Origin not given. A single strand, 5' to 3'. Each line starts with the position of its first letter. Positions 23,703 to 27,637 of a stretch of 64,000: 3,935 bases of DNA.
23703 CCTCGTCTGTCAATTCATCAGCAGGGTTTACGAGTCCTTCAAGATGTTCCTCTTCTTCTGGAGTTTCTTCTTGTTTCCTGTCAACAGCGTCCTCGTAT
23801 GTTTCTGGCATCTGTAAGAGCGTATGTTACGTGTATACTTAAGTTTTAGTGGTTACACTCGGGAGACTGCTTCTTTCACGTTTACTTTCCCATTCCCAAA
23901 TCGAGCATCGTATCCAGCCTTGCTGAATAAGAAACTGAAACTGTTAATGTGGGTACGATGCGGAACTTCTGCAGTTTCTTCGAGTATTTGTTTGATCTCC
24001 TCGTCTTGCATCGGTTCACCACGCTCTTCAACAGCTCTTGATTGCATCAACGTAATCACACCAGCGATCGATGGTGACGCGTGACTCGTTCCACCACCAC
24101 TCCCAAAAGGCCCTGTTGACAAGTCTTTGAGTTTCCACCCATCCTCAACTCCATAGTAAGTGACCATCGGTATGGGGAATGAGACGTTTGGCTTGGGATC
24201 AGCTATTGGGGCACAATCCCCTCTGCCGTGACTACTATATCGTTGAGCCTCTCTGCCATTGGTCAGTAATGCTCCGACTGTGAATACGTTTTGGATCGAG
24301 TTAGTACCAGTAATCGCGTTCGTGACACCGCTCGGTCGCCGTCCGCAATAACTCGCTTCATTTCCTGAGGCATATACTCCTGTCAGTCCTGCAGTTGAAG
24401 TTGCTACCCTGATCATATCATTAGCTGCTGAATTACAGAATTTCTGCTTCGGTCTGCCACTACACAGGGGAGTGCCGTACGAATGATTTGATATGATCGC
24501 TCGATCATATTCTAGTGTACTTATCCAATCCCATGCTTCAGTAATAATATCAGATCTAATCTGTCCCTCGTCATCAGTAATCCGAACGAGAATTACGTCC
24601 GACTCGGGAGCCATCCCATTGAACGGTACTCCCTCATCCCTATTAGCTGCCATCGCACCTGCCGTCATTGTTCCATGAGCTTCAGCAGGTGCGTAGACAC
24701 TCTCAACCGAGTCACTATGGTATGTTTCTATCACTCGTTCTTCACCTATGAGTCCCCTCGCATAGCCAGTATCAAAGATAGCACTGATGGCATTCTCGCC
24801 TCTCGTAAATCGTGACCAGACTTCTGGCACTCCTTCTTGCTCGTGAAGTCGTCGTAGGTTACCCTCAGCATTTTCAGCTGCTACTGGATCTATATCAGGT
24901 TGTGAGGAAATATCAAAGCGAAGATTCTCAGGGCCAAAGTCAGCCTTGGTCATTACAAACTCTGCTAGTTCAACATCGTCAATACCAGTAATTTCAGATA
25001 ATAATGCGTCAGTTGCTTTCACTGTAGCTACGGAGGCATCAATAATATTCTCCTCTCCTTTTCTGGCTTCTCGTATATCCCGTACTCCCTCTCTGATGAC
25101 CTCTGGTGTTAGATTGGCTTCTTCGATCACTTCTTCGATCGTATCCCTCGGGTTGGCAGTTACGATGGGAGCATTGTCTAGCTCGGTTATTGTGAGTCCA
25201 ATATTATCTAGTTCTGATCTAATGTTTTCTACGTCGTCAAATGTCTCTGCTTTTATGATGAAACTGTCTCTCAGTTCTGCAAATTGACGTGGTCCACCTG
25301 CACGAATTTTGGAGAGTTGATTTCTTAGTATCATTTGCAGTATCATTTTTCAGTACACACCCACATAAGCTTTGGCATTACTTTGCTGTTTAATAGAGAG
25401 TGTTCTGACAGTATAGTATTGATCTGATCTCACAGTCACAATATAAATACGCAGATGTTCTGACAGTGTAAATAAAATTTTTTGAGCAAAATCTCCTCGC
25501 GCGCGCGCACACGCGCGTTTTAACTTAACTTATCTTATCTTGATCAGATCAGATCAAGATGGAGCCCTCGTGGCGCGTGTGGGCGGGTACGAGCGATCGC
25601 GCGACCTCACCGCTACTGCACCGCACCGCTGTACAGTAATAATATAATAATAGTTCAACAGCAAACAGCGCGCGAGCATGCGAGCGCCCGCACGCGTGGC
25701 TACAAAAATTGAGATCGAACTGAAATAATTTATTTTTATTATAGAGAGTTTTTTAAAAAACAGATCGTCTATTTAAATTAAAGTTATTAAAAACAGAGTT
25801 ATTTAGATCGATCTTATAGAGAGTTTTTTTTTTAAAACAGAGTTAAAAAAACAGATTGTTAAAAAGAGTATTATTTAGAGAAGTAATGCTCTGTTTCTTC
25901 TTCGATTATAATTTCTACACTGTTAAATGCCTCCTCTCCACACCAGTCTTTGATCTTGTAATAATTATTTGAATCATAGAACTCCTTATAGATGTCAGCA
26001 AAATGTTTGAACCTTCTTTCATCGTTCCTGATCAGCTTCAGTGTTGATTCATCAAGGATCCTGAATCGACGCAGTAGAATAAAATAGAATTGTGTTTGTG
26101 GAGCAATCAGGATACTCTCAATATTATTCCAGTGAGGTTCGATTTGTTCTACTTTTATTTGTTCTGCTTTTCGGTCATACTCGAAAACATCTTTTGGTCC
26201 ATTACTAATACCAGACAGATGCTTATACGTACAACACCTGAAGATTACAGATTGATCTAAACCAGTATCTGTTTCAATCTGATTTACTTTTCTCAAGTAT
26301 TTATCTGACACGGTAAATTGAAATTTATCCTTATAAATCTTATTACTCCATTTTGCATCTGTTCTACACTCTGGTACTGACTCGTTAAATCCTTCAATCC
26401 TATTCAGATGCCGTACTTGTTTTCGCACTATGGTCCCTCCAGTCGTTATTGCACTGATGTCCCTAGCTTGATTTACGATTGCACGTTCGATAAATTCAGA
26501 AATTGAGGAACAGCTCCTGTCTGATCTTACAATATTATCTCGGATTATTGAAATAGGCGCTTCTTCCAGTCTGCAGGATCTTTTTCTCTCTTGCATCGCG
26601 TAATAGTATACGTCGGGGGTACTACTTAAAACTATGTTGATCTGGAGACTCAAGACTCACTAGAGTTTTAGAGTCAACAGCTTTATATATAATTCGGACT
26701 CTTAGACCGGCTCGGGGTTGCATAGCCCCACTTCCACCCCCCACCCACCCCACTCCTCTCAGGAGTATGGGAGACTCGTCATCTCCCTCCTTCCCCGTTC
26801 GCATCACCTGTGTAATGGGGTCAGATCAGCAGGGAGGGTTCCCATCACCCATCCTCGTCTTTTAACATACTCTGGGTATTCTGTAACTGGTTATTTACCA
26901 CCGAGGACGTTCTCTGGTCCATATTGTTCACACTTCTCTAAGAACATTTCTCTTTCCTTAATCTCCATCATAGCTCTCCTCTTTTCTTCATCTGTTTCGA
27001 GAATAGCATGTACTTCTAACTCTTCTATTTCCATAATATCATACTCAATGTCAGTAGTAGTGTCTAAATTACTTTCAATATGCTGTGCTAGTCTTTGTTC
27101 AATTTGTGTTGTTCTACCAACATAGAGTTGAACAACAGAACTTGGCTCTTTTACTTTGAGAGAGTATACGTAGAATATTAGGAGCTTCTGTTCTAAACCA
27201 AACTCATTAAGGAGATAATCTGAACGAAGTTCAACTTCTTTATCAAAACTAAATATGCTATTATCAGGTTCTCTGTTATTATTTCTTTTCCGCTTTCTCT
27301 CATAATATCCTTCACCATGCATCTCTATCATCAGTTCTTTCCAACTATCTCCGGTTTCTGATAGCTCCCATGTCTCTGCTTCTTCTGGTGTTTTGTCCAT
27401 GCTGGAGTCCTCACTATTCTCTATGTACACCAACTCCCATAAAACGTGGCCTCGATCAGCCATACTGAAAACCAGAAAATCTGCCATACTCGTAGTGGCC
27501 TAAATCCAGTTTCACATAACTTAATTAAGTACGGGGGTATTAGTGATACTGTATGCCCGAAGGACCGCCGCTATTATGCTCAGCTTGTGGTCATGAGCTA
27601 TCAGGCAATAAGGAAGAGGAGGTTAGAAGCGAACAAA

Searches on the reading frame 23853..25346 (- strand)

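Call 4: search_protein_families(library=pfam, proteins=[window:23853-25346:-], max_evalue=0.01)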
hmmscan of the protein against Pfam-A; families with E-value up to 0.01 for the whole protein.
window:23853-25346:- (497 aa): 1 family
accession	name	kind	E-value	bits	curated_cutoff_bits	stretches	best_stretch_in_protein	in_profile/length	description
PF00082.27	Peptidase_S8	-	9e-27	94.5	21.8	1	207-485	39-287/288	Subtilase family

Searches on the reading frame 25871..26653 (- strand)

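Call 10: search_protein_families(library=pfam, proteins=[window:25871-26653:-], max_evalue=0.01)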
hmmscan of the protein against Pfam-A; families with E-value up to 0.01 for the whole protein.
window:25871-26653:- (260 aa): 1 family
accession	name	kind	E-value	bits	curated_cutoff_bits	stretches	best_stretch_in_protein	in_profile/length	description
PF01402.27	RHH_1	-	0.0052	17.1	20.5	0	112-140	3-31/39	Ribbon-helix-helix protein, copG family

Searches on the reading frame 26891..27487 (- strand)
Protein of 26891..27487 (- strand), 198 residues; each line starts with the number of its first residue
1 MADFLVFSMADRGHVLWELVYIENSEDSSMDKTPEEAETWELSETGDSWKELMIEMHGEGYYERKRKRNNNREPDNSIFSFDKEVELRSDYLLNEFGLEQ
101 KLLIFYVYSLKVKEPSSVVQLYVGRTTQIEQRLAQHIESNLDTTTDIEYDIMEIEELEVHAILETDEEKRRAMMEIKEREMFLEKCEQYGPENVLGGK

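Call 10: search_protein_families(library=pfam, proteins=[window:26891-27487:-], max_evalue=0.01)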
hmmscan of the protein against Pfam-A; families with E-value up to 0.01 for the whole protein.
window:26891-27487:- (198 aa): 2 families
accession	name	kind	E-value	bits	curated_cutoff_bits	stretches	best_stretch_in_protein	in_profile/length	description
PF01541.30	GIY-YIG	-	3.4e-05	24.5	22.6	1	106-172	3-61/78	GIY-YIG catalytic domain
PF10544.15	T5orf172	-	0.0048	17.8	20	1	106-183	2-87/101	T5orf172 domain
